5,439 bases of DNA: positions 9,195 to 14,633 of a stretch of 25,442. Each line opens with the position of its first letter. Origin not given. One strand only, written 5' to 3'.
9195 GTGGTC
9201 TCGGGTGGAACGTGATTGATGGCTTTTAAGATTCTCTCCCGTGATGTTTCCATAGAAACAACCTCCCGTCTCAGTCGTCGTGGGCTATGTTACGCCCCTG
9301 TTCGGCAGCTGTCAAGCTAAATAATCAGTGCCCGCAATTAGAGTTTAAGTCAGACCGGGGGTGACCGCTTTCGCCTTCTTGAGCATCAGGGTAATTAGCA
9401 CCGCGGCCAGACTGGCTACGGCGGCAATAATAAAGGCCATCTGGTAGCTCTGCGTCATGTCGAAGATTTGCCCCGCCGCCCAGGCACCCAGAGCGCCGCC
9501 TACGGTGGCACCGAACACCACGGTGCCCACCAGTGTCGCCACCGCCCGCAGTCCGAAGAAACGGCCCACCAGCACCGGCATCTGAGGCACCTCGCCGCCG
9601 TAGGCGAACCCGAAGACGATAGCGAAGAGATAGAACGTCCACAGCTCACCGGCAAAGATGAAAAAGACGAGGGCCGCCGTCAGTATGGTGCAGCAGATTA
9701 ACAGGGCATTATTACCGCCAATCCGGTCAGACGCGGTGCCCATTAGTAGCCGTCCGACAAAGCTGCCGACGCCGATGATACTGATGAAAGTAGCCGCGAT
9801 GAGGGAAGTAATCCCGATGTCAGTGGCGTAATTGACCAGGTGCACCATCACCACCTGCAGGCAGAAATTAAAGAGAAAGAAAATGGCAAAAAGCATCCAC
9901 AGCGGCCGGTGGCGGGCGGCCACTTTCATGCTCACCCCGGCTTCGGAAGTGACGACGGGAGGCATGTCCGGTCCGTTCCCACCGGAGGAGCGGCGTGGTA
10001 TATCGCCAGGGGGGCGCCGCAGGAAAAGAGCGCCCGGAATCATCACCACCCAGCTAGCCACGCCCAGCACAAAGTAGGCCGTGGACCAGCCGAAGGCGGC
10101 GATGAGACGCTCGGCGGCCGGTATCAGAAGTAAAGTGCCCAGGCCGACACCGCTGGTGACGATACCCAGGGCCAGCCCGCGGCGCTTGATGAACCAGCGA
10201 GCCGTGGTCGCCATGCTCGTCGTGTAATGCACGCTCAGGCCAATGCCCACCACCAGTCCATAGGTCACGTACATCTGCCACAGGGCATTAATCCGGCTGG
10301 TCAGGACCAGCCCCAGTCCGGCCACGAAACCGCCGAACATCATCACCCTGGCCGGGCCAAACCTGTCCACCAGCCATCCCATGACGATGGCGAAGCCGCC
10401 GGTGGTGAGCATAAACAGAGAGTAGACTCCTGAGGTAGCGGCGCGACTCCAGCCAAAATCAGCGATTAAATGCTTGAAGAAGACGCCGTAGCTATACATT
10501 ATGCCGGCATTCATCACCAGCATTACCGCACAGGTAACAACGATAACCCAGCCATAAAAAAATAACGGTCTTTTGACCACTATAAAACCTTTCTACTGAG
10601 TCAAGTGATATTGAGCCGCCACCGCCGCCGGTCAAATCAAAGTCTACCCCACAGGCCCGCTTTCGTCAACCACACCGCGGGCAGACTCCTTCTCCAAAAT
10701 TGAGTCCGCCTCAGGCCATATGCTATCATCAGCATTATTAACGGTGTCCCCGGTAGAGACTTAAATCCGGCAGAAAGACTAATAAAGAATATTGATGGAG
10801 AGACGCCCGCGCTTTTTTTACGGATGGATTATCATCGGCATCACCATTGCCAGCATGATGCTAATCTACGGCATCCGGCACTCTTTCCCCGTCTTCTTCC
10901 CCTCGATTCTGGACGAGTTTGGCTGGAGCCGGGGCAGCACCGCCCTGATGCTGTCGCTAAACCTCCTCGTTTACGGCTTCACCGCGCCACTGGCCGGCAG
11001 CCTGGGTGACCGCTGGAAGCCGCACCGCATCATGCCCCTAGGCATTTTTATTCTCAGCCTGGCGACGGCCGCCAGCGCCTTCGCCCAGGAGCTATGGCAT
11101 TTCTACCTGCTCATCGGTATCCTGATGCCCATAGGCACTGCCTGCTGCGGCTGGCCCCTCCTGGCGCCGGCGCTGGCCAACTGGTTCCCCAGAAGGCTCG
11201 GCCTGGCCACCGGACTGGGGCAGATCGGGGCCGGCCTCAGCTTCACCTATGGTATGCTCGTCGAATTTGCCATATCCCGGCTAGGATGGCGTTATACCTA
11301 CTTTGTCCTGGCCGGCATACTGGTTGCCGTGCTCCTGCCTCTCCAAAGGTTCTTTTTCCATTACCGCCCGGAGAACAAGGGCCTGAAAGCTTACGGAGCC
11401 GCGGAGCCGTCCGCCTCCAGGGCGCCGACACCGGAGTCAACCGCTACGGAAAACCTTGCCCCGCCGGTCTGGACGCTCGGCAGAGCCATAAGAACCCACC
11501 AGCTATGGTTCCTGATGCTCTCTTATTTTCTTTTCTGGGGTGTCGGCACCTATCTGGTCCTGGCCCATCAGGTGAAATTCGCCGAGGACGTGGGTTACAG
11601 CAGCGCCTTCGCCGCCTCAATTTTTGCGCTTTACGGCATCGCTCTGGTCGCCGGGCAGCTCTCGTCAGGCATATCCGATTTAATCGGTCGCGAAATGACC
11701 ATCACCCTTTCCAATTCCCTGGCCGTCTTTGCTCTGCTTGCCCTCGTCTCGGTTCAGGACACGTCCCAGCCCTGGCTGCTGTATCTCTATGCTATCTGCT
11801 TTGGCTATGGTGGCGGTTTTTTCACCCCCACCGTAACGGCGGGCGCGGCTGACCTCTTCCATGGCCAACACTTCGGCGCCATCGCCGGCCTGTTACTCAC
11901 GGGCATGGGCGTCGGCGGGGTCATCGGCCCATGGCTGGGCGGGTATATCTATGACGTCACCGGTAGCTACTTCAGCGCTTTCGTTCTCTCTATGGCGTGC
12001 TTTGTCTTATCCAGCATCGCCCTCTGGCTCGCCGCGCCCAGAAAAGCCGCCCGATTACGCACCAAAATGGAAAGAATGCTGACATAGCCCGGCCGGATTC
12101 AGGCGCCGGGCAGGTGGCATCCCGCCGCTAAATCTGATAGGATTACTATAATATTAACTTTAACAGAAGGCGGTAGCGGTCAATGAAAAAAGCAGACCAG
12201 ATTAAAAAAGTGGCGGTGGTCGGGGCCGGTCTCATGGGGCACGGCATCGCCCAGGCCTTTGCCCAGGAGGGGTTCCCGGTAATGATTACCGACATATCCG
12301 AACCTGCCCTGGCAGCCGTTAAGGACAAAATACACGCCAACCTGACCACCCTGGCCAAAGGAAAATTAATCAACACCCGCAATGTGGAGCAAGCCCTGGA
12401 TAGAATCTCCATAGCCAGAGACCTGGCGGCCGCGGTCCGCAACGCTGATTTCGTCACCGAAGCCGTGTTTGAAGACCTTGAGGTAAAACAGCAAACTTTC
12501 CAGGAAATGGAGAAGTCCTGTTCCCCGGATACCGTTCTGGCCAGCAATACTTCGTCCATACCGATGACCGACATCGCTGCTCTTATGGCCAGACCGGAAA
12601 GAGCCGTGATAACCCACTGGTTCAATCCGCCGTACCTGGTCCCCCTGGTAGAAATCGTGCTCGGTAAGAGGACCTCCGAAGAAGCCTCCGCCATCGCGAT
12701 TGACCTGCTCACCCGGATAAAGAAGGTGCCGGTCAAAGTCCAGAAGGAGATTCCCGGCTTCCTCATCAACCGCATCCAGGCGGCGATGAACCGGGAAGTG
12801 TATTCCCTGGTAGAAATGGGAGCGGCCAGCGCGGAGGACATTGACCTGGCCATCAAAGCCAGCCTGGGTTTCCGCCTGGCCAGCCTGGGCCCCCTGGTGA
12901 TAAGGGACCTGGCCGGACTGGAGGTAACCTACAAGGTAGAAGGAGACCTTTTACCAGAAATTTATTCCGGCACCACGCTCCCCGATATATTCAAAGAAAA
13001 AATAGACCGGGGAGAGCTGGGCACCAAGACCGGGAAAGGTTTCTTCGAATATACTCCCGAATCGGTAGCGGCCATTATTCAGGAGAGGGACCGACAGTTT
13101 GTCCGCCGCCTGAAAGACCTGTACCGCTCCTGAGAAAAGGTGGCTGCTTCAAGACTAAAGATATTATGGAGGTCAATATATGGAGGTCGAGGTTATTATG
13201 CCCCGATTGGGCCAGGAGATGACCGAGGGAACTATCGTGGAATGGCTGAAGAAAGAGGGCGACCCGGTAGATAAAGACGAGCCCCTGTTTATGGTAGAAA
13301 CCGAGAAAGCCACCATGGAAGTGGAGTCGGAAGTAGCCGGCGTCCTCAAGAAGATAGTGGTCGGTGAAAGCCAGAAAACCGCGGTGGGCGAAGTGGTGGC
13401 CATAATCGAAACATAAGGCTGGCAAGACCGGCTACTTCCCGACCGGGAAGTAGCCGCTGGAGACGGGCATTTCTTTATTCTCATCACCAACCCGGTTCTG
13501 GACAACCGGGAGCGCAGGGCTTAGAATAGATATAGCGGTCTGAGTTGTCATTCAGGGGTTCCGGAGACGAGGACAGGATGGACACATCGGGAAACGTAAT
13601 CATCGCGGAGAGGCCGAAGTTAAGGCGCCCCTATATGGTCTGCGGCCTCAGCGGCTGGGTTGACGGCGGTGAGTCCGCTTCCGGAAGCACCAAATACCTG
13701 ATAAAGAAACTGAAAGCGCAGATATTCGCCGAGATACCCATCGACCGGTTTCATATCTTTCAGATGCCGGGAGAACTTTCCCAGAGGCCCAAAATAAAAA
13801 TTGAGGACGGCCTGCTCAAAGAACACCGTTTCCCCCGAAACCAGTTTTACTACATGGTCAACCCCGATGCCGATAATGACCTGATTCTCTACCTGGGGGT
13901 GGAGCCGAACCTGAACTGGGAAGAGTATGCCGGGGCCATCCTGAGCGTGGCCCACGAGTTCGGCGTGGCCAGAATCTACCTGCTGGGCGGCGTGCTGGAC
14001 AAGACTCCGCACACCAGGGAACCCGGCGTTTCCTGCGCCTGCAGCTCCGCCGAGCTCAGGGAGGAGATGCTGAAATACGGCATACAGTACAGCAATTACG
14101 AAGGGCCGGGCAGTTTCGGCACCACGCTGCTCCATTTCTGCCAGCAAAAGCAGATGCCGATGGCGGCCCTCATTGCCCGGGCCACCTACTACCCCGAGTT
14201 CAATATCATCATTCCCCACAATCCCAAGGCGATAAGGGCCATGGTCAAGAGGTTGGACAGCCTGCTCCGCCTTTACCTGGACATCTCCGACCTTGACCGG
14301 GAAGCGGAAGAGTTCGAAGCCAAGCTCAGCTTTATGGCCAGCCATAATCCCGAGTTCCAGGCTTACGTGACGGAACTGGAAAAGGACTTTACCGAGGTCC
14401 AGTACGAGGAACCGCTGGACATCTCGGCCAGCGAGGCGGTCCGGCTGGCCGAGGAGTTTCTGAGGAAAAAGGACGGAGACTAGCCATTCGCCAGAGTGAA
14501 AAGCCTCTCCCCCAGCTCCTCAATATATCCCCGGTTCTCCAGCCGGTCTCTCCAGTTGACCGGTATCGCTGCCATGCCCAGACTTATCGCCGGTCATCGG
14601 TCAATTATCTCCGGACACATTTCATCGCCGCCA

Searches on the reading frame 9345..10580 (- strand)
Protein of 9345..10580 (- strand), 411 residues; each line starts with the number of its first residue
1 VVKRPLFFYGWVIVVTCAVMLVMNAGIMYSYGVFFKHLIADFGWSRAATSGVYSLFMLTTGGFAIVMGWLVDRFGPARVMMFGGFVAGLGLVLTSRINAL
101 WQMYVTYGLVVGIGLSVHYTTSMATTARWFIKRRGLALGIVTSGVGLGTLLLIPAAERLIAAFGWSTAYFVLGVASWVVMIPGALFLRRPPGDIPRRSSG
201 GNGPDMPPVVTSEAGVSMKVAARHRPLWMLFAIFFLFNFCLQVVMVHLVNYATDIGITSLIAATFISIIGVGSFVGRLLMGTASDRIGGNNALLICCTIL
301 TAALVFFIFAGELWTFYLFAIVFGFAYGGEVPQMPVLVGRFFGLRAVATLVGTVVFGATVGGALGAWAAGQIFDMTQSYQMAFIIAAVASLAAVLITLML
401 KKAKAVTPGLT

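Call 29: search_protein_families(library=pfam, proteins=[window:9345-10580:-])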
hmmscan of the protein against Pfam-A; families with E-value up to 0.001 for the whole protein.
window:9345-10580:- (411 aa): 4 families
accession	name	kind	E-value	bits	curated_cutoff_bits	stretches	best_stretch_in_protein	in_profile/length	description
PF07690.21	MFS_1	-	2.1e-51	175.3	33.4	2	19-310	3-288/347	Major Facilitator Superfamily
PF06779.20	MFS_4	-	1e-06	28.8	26.3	1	74-397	54-363/364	Uncharacterised MFS-type transporter YbfB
PF00083.30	Sugar_tr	-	4.1e-06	26.4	22.3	1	258-399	44-190/452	Sugar (and other) transporter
PF12832.13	MFS_1_like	-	0.0002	21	25.2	0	209-383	197-371/373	MFS_1 like family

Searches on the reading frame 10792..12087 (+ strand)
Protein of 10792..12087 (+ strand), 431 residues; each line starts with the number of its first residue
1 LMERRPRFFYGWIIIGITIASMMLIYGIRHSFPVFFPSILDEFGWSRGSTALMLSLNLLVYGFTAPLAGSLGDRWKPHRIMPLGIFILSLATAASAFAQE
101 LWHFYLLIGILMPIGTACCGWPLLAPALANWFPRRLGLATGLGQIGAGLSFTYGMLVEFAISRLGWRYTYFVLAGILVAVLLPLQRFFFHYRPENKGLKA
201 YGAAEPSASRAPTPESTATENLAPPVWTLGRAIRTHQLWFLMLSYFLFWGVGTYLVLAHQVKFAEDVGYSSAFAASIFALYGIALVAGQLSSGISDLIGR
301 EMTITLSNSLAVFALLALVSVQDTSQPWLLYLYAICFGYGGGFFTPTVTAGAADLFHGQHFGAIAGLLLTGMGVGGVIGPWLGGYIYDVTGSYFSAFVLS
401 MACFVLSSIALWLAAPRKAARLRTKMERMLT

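Call 29: search_protein_families(library=pfam, proteins=[window:10792-12087:+])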
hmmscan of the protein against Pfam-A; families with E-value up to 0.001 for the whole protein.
window:10792-12087:+ (431 aa): 2 families
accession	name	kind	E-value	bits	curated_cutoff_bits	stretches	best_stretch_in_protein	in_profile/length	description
PF07690.21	MFS_1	-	1.2e-46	159.6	33.4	2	21-292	4-258/347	Major Facilitator Superfamily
PF05977.19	MFS_3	-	5.9e-07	28.7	27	1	279-427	57-201/524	Transmembrane secretion effector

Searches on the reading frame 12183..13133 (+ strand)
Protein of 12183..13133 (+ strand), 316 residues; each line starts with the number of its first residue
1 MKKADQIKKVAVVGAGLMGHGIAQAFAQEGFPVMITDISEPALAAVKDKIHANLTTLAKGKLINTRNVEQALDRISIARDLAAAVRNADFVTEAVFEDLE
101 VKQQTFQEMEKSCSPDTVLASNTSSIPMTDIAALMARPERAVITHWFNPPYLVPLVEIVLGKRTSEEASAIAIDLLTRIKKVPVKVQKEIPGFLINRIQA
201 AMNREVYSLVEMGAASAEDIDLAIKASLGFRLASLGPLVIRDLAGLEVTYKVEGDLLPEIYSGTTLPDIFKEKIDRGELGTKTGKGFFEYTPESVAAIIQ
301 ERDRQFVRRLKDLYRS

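Call 4: search_protein_families(library=pfam, proteins=[window:12183-13133:+])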
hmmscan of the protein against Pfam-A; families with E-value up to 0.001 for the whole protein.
window:12183-13133:+ (316 aa): 7 families
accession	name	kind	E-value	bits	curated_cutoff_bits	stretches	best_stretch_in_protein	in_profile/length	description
PF02737.24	3HCDH_N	-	1.4e-63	214.5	22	1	9-189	1-179/180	3-hydroxyacyl-CoA dehydrogenase, NAD binding domain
PF00725.27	3HCDH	-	7.5e-17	62.1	22.1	1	192-290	1-97/97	3-hydroxyacyl-CoA dehydrogenase, C-terminal domain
PF03446.21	NAD_binding_2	-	3.4e-07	30.9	21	1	9-127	1-97/161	NAD binding domain of 6-phosphogluconate dehydrogenase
PF01210.29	NAD_Gly3P_dh_N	-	9.9e-05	22.8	23.1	1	9-121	1-101/158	NAD-dependent glycerol-3-phosphate dehydrogenase N-terminus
PF00106.31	adh_short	-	0.00045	20.2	26.6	1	9-103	2-100/195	short chain dehydrogenase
PF03807.23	F420_oxidored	-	0.00058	20.9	21.6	1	9-64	1-58/94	NADP oxidoreductase coenzyme F420-dependent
PF03721.20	UDPG_MGDP_dh_N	-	0.00072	19.6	27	0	8-50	1-43/187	UDP-glucose/GDP-mannose dehydrogenase family, NAD binding domain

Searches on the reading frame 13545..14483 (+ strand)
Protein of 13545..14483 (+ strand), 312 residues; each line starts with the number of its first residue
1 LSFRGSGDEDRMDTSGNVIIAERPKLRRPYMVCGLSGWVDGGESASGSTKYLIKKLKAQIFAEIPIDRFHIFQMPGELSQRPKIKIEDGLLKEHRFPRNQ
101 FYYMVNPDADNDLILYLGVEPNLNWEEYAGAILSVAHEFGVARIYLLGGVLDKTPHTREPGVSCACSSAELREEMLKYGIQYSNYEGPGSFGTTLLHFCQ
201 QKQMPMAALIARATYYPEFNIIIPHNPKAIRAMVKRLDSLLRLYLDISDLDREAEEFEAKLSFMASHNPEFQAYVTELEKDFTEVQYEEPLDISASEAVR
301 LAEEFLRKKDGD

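Call 4: search_protein_families(library=pfam, proteins=[window:13545-14483:+])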
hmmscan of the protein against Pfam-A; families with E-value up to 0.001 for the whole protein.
window:13545-14483:+ (312 aa): 1 family
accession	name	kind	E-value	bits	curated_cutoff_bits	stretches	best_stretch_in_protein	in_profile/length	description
PF09754.15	PAC2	-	4.6e-40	138.2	25.8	1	35-262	2-212/215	PAC2 family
